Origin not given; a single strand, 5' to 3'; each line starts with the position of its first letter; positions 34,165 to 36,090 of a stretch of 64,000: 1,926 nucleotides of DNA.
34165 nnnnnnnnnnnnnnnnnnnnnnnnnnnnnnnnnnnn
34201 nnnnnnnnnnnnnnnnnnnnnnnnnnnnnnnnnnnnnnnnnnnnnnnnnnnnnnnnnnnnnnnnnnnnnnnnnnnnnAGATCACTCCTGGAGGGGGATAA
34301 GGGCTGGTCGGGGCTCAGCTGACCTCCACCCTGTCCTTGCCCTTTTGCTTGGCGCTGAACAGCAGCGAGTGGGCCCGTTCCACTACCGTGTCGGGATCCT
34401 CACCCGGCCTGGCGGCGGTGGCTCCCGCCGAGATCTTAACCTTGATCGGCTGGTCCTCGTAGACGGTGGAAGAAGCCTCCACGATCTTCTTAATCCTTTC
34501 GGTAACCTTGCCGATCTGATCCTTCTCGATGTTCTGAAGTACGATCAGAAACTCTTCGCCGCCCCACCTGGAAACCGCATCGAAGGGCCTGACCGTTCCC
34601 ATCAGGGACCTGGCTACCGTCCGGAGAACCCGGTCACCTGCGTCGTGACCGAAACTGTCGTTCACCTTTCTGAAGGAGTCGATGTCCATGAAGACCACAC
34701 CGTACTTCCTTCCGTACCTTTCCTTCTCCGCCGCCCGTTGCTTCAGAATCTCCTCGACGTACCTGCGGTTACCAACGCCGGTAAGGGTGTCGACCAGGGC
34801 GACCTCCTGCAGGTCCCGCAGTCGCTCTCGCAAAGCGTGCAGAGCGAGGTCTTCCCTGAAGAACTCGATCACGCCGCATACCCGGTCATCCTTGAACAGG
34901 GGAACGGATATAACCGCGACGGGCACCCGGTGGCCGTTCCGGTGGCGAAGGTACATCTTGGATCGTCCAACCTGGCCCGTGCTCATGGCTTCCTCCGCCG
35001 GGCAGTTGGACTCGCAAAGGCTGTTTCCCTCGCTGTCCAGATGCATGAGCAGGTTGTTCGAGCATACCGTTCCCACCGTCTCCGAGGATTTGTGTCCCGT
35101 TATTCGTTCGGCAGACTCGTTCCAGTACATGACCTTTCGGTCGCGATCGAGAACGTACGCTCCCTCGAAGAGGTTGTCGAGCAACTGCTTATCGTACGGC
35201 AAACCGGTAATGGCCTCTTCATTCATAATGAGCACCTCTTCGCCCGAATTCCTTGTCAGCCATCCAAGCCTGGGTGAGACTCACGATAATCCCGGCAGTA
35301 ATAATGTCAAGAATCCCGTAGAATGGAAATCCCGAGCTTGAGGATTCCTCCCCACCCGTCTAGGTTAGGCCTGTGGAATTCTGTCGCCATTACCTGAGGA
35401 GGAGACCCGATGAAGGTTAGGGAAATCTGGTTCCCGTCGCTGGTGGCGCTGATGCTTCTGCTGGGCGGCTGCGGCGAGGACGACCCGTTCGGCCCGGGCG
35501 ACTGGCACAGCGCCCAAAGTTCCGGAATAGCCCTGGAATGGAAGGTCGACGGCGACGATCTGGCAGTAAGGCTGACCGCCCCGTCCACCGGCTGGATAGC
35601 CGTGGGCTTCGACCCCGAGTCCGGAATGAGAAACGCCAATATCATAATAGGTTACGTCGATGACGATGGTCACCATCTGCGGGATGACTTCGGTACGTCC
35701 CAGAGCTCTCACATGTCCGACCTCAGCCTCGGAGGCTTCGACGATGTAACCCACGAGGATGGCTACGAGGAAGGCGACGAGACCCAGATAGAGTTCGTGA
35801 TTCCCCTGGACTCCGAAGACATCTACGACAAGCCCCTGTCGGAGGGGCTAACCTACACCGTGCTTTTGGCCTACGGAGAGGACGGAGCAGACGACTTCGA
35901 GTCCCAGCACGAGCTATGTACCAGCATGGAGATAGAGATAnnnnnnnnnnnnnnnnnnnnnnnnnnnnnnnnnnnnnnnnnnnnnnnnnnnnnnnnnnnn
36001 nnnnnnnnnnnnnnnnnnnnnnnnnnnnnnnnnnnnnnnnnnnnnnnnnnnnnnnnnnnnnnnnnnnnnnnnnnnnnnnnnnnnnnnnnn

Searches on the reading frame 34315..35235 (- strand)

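Call 25: search_protein_families(library=pfam, max_evalue=0.01, proteins=[window:34315-35235:-])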
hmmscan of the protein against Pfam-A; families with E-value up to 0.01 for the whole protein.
window:34315-35235:- (306 aa): 6 families
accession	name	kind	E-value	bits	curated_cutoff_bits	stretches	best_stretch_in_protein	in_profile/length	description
PF00990.26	GGDEF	-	1.6e-42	145.5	23.8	1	146-302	1-161/161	Diguanylate cyclase, GGDEF domain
PF13426.13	PAS_9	-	2.4e-09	37.8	27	1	27-127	4-99/103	PAS domain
PF00989.32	PAS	-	5.8e-08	33.2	22.6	1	17-123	5-107/113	PAS fold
PF08448.16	PAS_4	-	5.2e-05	23.9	23.1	1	19-128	1-104/110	PAS fold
PF13188.13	PAS_8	-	0.001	19.3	21.8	1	17-50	5-38/65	PAS domain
PF22335.1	Cas10-Cmr2_palm2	-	0.0016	19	27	1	224-303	57-132/133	Cas10/Cmr2, second palm domain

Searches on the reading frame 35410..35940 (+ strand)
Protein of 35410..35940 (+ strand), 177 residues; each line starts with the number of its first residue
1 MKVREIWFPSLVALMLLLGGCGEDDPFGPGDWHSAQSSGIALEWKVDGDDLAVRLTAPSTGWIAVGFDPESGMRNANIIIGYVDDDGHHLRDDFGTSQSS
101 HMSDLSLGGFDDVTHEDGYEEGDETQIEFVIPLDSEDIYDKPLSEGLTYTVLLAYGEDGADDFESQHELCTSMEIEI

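Call 3: search_protein_families(library=pfam, max_evalue=1, proteins=[window:35410-35940:+])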
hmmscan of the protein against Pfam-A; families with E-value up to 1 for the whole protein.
seq(177 aa): 1 family
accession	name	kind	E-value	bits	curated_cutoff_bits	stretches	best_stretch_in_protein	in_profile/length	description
PF03351.22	DOMON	-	1.3e-18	67.9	32.7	1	39-156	4-124/124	DOMON domain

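Call 4: search_protein_families(library=ncbifam, max_evalue=1, proteins=[window:35410-35940:+])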
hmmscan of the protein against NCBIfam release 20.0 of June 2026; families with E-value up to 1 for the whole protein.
seq(177 aa): 0 families

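Call 13: find_homologous_proteins(query=window:35410-35940:+, max_evalue=0.001)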
Query seq(177 aa) (177 aa): 292 proteins with E <= 0.001 among 391 candidates; the best 120 are listed.
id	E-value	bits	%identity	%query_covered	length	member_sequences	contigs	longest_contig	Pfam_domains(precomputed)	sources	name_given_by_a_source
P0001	1.1e-109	382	97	100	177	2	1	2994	PF03351.23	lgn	-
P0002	9.1e-91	321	81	100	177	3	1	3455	PF03351.23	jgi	jgi:hypothetical protein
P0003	6.2e-57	210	59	89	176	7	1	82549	PF03351.23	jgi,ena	-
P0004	1.3e-56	209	59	95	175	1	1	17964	PF03351.23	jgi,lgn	jgi:hypothetical protein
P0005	5.2e-45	171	50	94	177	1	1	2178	PF03351.23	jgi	jgi:hypothetical protein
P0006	1.1e-44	170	54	80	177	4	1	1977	PF03351.23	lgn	-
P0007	1.7e-43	167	55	80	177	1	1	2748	PF03351.23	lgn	-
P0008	3.6e-43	165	57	84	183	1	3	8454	PF03351.23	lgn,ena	-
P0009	5.2e-43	165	52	84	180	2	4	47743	PF03351.23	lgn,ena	-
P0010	5.5e-43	165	51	86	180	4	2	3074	PF03351.23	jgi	jgi:hypothetical protein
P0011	3.5e-42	162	46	99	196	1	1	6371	PF03351.23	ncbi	-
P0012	5.1e-42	162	56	82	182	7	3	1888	PF03351.23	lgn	-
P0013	5.9e-42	162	56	82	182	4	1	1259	PF03351.23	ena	-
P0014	6.4e-42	161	53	92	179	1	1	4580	PF03351.23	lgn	-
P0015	9.9e-42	161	47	99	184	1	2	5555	PF03351.23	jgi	jgi:hypothetical protein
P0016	1.3e-41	160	49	97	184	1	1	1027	PF03351.23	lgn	-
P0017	1.7e-41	160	47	96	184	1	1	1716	PF03351.23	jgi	jgi:hypothetical protein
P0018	4.0e-41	159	49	95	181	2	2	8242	PF03351.23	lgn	-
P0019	5.8e-41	158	53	82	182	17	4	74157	PF03351.23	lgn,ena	-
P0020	1.8e-40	157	54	82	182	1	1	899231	PF03351.23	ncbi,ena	-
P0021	2.0e-40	157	48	94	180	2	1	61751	PF03351.23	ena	-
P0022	2.2e-40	156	48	97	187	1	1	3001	PF03351.23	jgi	jgi:hypothetical protein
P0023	3.7e-40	156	44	100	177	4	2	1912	PF03351.23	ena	-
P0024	7.4e-40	155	44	100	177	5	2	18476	PF03351.23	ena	-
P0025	1.1e-39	154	47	88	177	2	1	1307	PF03351.23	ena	-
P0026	2.1e-39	153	45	94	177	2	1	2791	PF03351.23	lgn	-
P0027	2.4e-39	153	47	99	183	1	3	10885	PF03351.23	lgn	-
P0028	2.4e-39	153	47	94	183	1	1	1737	PF03351.23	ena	-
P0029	2.8e-39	153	54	81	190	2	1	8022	PF03351.23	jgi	jgi:hypothetical protein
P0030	4.2e-39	152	51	82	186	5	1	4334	PF03351.23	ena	-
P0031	4.8e-39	152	48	97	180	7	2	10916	PF03351.23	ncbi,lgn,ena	-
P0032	5.4e-39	152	44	95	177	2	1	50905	PF03351.23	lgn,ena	-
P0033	7.2e-39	151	48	98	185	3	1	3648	PF03351.23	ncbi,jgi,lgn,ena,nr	ncbi:DOMON domain-containing protein [Candidatus Fermentibacteria bacterium]|nr:MAG: DOMON domain-co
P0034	9.7e-39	151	49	81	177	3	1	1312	PF03351.23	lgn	-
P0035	1.3e-38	151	43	100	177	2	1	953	PF03351.23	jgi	-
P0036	1.7e-38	150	48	89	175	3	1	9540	PF03351.23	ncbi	-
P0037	3.1e-38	149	51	78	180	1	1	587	PF03351.23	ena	-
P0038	3.8e-38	149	54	79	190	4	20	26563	PF03351.23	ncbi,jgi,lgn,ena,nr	ncbi:MAG: DOMON domain-containing protein [Candidatus Cloacimonetes bacterium]|jgi:hypothetical prot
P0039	4.2e-38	149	46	93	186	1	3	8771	PF03351.23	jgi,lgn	jgi:hypothetical protein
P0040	5.3e-38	149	46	94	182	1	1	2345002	PF03351.23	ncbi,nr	ncbi:MAG: DOMON domain-containing protein [Candidatus Coatesbacteria bacterium]|nr:MAG: DOMON domain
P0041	5.4e-38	149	45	98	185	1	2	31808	PF03351.23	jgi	jgi:hypothetical protein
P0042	6.4e-38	148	52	82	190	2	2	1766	PF03351.23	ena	-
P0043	7.1e-38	148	50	84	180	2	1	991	PF03351.23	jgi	-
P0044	7.5e-38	148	50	86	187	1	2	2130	PF03351.23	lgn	-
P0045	1.1e-37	148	49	88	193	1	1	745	PF03351.23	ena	-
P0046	1.3e-37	147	43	95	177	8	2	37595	PF03351.23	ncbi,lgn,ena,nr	ncbi:MAG: hypothetical protein K8R76_01185 [Candidatus Aegiribacteria sp.]|nr:hypothetical protein [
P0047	1.6e-37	147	45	94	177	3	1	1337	PF03351.23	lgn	-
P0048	1.7e-37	147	47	84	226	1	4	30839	PF03351.23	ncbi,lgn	-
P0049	1.8e-37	147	40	100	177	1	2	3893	PF03351.23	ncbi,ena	-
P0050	2.0e-37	147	49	95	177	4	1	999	PF03351.23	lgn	-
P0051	2.5e-37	146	52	82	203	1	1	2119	PF03351.23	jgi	jgi:hypothetical protein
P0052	2.8e-37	146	48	81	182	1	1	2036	PF03351.23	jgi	jgi:hypothetical protein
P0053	2.9e-37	146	49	86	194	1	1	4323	PF03351.23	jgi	jgi:hypothetical protein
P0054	3.0e-37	146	43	100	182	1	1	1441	PF03351.23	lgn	-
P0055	3.1e-37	146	48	100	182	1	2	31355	PF03351.23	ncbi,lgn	-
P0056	3.5e-37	146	51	82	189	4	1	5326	PF03351.23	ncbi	-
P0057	4.1e-37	146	50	83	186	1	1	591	PF03351.23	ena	-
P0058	4.4e-37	146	51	83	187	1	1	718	PF03351.23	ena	-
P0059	4.4e-37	146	45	88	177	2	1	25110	PF03351.23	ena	-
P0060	5.4e-37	145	44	92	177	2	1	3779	PF03351.23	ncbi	-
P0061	6.3e-37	145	46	88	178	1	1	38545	PF03351.23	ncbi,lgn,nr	ncbi:MAG: hypothetical protein GQ565_11555 [Candidatus Aegiribacteria sp.]|nr:hypothetical protein [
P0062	6.5e-37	145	47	95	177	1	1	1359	PF03351.23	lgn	-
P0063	6.7e-37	145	47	82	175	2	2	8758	PF03351.23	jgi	jgi:hypothetical protein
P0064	7.6e-37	145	45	88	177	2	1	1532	PF03351.23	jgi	-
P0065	8.9e-37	145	44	100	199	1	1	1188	PF03351.23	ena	-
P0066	9.3e-37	145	47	82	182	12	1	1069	PF03351.23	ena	-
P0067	9.6e-37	145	46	88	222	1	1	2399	PF03351.23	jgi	-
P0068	1.0e-36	144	52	83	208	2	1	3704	PF03351.23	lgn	-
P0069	1.0e-36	144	47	82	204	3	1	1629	PF03351.23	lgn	-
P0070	1.2e-36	144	47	88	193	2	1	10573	PF03351.23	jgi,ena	jgi:hypothetical protein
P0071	1.2e-36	144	43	100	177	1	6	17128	PF03351.23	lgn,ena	-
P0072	1.3e-36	144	48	90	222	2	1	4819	PF03351.23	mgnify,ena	mgnify:FL=1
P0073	1.4e-36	144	49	82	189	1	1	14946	PF03351.23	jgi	jgi:DOMON domain-containing protein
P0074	1.4e-36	144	48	95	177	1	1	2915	PF03351.23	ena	-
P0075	1.4e-36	144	50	84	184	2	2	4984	PF03351.23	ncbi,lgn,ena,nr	ncbi:DOMON domain-containing protein [bacterium]|nr:DOMON domain-containing protein [bacterium]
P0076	1.7e-36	144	44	100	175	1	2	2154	PF03351.23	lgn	-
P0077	2.3e-36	143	46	92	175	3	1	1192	PF03351.23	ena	-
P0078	2.7e-36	143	44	100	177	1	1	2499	PF03351.23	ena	-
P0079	2.8e-36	143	47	82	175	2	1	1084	PF03351.23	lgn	-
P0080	3.1e-36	143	45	94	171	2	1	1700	PF03351.23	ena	-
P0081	3.6e-36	143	51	83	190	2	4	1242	PF03351.23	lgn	-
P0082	4.8e-36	142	45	95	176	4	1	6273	PF03351.23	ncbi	-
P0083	5.2e-36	142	54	79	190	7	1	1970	PF03351.23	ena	-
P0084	5.8e-36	142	41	99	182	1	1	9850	PF03351.23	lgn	-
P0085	5.8e-36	142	43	99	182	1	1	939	PF03351.23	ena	-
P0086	6.2e-36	142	41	99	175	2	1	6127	PF03351.23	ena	-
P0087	7.4e-36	142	44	92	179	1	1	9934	PF03351.23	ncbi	-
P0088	1.0e-35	141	44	88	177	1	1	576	PF03351.23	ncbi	-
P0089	1.0e-35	141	45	89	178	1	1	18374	PF03351.23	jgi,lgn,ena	-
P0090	1.1e-35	141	42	97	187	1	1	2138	PF03351.23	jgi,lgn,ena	-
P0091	1.1e-35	141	49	76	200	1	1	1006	PF03351.23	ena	-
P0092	1.2e-35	141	53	77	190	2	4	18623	PF03351.23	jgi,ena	-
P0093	1.2e-35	141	49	76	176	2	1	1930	PF03351.23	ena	-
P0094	1.3e-35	141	47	83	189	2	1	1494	PF03351.23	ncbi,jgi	-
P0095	1.4e-35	141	49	91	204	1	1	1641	PF03351.23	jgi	jgi:hypothetical protein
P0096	1.7e-35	140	44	100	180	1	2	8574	PF03351.23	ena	-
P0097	2.2e-35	140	46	81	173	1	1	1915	PF03351.23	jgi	jgi:hypothetical protein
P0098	2.3e-35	140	47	95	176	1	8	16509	PF03351.23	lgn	-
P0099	3.7e-35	139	52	82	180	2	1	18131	PF03351.23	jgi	-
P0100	3.8e-35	139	44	94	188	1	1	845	PF03351.23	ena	-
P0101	4.5e-35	139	48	85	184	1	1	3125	PF03351.23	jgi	-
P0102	4.5e-35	139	48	82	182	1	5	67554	PF03351.23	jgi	jgi:hypothetical protein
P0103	5.9e-35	139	49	83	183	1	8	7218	PF03351.23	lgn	-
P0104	6.2e-35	139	42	94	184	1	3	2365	PF03351.23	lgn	-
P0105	6.8e-35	138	42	100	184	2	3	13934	PF03351.23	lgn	-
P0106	7.2e-35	138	42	100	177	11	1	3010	PF03351.23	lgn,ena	-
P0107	7.4e-35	138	48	83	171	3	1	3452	PF03351.23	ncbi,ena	-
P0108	9.4e-35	138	46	94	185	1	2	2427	PF03351.23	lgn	-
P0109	1.1e-34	138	46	82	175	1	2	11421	PF03351.23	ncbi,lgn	-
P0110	1.1e-34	138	49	82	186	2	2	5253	PF03351.23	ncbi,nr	ncbi:MAG: hypothetical protein JXA64_09325 [Candidatus Fermentibacteraceae bacterium]|nr:hypothetica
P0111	1.2e-34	138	46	90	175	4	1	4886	PF03351.23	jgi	jgi:hypothetical protein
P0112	1.2e-34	138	43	94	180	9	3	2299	PF03351.23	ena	-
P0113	2.1e-34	137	51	79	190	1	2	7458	PF03351.23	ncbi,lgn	-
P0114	2.6e-34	137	43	92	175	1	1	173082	PF03351.23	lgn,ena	-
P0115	2.7e-34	137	51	77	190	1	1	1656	PF03351.23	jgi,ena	-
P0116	2.8e-34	136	40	100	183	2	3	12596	PF03351.23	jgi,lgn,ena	-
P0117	3.5e-34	136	50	79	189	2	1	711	PF03351.23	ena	-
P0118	4.2e-34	136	48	82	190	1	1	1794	PF03351.23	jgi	jgi:DOMON domain-containing protein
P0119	6.2e-34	135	42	99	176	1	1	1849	PF03351.23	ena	-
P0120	6.2e-34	135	46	81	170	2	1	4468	PF03351.23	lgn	-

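Call 15: find_encoding_contigs(protein=P0040, flank=8000, max_places=3)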
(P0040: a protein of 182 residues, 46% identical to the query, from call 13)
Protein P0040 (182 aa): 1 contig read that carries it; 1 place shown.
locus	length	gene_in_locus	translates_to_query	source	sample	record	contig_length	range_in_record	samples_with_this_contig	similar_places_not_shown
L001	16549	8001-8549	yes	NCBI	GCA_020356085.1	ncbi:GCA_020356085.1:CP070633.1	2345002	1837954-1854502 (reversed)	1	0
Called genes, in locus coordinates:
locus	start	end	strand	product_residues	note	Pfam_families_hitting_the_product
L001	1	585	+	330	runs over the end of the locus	PF00294:PfkB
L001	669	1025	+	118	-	PF13560:HTH_31, PF01381:HTH_3, PF12844:HTH_19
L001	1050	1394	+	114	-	-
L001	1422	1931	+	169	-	PF06114:Peptidase_M78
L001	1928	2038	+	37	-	PF01134:GIDA, PF01266:DAO (weak), PF12831:FAD_oxidored (weak), PF13450:NAD_binding_8 (weak)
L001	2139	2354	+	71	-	-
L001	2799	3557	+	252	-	-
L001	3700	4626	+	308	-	-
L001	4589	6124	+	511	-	PF20154:LNT_N, PF00795:CN_hydrolase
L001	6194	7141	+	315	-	PF01073:3Beta_HSD, PF01370:Epimerase, PF05368:NmrA, PF13460:NAD_binding_10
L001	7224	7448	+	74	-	-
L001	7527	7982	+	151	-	PF19089:DUF5777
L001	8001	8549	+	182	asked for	PF03351:DOMON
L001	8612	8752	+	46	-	-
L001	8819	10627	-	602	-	PF00009:GTP_EFTU, PF22042:EF-G_D2, PF03144:GTP_EFTU_D2, PF14492:EFG_III (faint), PF00679:EFG_C, PF06421:LepA_C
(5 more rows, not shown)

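Call 16: find_encoding_contigs(protein=P0020, flank=8000, max_places=3)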
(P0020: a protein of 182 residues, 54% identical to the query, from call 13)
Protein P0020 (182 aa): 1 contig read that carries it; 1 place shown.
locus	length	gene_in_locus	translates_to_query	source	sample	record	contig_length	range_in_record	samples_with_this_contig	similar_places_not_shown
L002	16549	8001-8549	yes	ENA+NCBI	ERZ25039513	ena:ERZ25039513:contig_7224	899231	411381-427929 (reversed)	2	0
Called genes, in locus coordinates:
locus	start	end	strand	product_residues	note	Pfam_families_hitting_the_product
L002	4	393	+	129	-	PF18962:Por_Secre_tail (weak)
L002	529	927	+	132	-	PF08448:PAS_4 (weak)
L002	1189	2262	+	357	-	-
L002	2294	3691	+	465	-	PF00884:Sulfatase, PF01663:Phosphodiest (faint)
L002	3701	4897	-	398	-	PF07690:MFS_1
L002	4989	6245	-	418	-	PF00890:FAD_binding_2 (faint), PF03486:HI0933_like, PF07992:Pyr_redox_2 (faint), PF01266:DAO (faint), PF13738:Pyr_redox_3 (faint), PF22780:HI0933_like_1st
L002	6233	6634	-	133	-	-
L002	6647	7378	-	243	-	PF19089:DUF5777 (weak)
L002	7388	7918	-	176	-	PF03351:DOMON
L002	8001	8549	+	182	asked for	PF03351:DOMON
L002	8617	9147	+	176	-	PF02525:Flavodoxin_2 (weak), PF03358:FMN_red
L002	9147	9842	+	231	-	-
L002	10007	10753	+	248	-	PF04055:Radical_SAM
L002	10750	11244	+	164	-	PF06094:GGACT, PF13772:AIG2_2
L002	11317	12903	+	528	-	PF00009:GTP_EFTU, PF22042:EF-G_D2, PF03144:GTP_EFTU_D2, PF14492:EFG_III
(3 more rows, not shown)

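Call 18: find_encoding_contigs(protein=P0003, flank=8000, max_places=2)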
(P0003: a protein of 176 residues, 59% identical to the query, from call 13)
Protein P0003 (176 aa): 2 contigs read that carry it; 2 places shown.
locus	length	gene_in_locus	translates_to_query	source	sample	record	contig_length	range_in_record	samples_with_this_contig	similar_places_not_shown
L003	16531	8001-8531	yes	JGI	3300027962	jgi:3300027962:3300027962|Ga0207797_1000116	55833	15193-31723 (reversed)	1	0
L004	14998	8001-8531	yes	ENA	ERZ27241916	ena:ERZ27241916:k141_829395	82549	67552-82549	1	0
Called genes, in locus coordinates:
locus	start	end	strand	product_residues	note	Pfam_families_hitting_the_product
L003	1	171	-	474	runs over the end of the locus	PF04932:Wzy_C (weak)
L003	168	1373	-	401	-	PF00753:Lactamase_B (weak), PF19583:ODP, PF00258:Flavodoxin_1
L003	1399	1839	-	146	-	PF01590:GAF, PF13185:GAF_2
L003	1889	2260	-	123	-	PF02627:CMD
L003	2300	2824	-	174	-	PF00210:Ferritin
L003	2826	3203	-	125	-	PF06397:Desulfoferrod_N, PF01880:Desulfoferrodox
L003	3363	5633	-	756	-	PF13185:GAF_2, PF13492:GAF_3 (weak), PF07228:SpoIIE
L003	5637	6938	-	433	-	PF01409:tRNA-synt_2d (faint), PF13393:tRNA-synt_His, PF00587:tRNA-synt_2b, PF03129:HGTP_anticodon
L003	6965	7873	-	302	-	PF00989:PAS, PF08448:PAS_4, PF13188:PAS_8 (faint), PF13426:PAS_9, PF00990:GGDEF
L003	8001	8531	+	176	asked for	PF03351:DOMON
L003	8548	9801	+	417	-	PF00583:Acetyltransf_1 (weak), PF13527:Acetyltransf_9, PF17668:Acetyltransf_17, PF13530:SCP2_2 (weak)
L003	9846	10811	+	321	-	PF04463:2-thiour_desulf, PF08349:DUF1722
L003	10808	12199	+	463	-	PF00875:DNA_photolyase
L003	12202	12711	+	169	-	PF01613:Flavin_Reduct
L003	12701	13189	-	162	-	PF02915:Rubrerythrin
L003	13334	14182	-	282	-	PF14512:TM1586_NiRdase (faint), PF00881:Nitroreductase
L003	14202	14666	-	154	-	PF13490:zf-HC2 (weak)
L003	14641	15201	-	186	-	PF07638:Sigma70_ECF (weak), PF04542:Sigma70_r2, PF08281:Sigma70_r4_2, PF04545:Sigma70_r4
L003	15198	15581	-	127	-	PF19762:DUF6249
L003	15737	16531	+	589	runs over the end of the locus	PF13428:TPR_14 (faint), PF13424:TPR_12 (faint), PF07719:TPR_2 (faint), PF00515:TPR_1 (faint), PF13431:TPR_17 (faint), PF13432:TPR_16 (weak)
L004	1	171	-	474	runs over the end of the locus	PF04932:Wzy_C (weak)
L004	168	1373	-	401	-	PF00753:Lactamase_B (weak), PF19583:ODP, PF00258:Flavodoxin_1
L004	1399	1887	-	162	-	PF01590:GAF, PF13185:GAF_2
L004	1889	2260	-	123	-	PF02627:CMD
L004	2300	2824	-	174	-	PF00210:Ferritin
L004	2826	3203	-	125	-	PF06397:Desulfoferrod_N, PF01880:Desulfoferrodox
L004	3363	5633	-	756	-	PF13185:GAF_2, PF13492:GAF_3 (weak), PF07228:SpoIIE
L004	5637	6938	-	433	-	PF01409:tRNA-synt_2d (faint), PF13393:tRNA-synt_His, PF00587:tRNA-synt_2b, PF03129:HGTP_anticodon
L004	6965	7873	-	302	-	PF00989:PAS, PF08448:PAS_4, PF13188:PAS_8 (faint), PF13426:PAS_9, PF00990:GGDEF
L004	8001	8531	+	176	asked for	PF03351:DOMON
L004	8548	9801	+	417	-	PF00583:Acetyltransf_1 (weak), PF13527:Acetyltransf_9, PF17668:Acetyltransf_17, PF13530:SCP2_2 (weak)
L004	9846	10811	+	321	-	PF04463:2-thiour_desulf, PF08349:DUF1722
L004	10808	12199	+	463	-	PF00875:DNA_photolyase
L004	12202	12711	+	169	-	PF01613:Flavin_Reduct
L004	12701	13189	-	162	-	PF02915:Rubrerythrin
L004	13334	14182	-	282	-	PF14512:TM1586_NiRdase (faint), PF00881:Nitroreductase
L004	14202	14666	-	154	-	PF13490:zf-HC2 (weak)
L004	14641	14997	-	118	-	?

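Call 19: find_encoding_contigs(protein=P0038, flank=8000, max_places=2)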
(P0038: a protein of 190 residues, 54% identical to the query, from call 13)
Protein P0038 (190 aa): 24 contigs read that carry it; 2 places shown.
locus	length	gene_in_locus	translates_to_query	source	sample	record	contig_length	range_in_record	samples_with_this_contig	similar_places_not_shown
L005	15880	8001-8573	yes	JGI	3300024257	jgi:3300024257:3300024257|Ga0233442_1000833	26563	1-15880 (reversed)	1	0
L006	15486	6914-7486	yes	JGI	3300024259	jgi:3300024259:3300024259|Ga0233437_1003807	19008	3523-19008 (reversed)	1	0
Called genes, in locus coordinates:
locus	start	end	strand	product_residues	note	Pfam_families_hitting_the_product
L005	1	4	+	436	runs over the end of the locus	PF00344:SecY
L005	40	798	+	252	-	PF00557:Peptidase_M24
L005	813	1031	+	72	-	PF01176:eIF-1a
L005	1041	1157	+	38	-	PF00444:Ribosomal_L36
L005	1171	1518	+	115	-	PF00416:Ribosomal_S13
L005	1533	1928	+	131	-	PF00411:Ribosomal_S11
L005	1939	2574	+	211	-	PF00163:Ribosomal_S4, PF01479:S4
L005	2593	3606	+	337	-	PF01193:RNA_pol_L, PF01000:RNA_pol_A_bac, PF03118:RNA_pol_A_CTD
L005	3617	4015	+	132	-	PF01196:Ribosomal_L17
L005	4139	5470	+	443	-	PF03448:MgtE_N, PF00571:CBS, PF01769:MgtE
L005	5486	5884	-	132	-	PF13279:4HBT_2, PF03061:4HBT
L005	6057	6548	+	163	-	-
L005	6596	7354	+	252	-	PF00588:SpoU_methylase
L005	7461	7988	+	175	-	PF13860:FlgD_ig, PF18962:Por_Secre_tail (weak)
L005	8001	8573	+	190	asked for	PF03351:DOMON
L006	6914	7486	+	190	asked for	PF03351:DOMON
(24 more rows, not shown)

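Call 20: find_encoding_contigs(protein=P0114, flank=8000, max_places=2)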
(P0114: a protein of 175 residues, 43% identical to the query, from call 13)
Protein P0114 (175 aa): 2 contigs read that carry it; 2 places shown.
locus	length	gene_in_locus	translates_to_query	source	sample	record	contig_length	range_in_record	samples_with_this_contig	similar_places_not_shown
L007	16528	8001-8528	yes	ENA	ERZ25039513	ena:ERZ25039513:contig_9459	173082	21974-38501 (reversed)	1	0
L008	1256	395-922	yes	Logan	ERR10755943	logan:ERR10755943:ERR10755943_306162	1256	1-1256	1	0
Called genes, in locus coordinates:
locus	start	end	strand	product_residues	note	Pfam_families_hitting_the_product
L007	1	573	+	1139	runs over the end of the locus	PF00155:Aminotran_1_2, PF08220:HTH_DeoR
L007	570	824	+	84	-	PF00455:DeoRC (weak)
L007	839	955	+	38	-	-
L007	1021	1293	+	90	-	-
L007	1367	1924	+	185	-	PF04909:Amidohydro_2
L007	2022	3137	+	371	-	-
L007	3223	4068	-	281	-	PF00528:BPD_transp_1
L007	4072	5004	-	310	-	PF00528:BPD_transp_1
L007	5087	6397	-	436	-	PF13416:SBP_bac_8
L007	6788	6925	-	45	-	-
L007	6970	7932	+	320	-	PF00389:2-Hacid_dh, PF02826:2-Hacid_dh_C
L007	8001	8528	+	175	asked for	PF03351:DOMON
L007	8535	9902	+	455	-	PF00171:Aldedh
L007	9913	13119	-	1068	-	PF00702:Hydrolase, PF13419:HAD_2, PF03636:Glyco_hydro_65N, PF03632:Glyco_hydro_65m, PF03633:Glyco_hydro_65C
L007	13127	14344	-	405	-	PF21141:T6PP_C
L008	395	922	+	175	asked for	PF03351:DOMON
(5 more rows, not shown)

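Call 88: search_protein_families(library=ncbifam, max_evalue=0.01, proteins=[L003:1399-1836:-])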
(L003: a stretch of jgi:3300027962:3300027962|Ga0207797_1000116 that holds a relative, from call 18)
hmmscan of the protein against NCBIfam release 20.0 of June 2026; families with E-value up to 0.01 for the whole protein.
L003:1399-1836:- (145 aa): 2 families
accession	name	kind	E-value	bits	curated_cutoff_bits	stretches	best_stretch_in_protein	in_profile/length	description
NF038230.1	Regu_Geo_Pelo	equivalog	4.2e-07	28.2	1200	1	63-144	436-521/935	GPMC system transcriptional regulator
TIGR01817.1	nifA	equivalog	2.7e-05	23.1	528.85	1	48-139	60-156/534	nif-specific transcriptional activator NifA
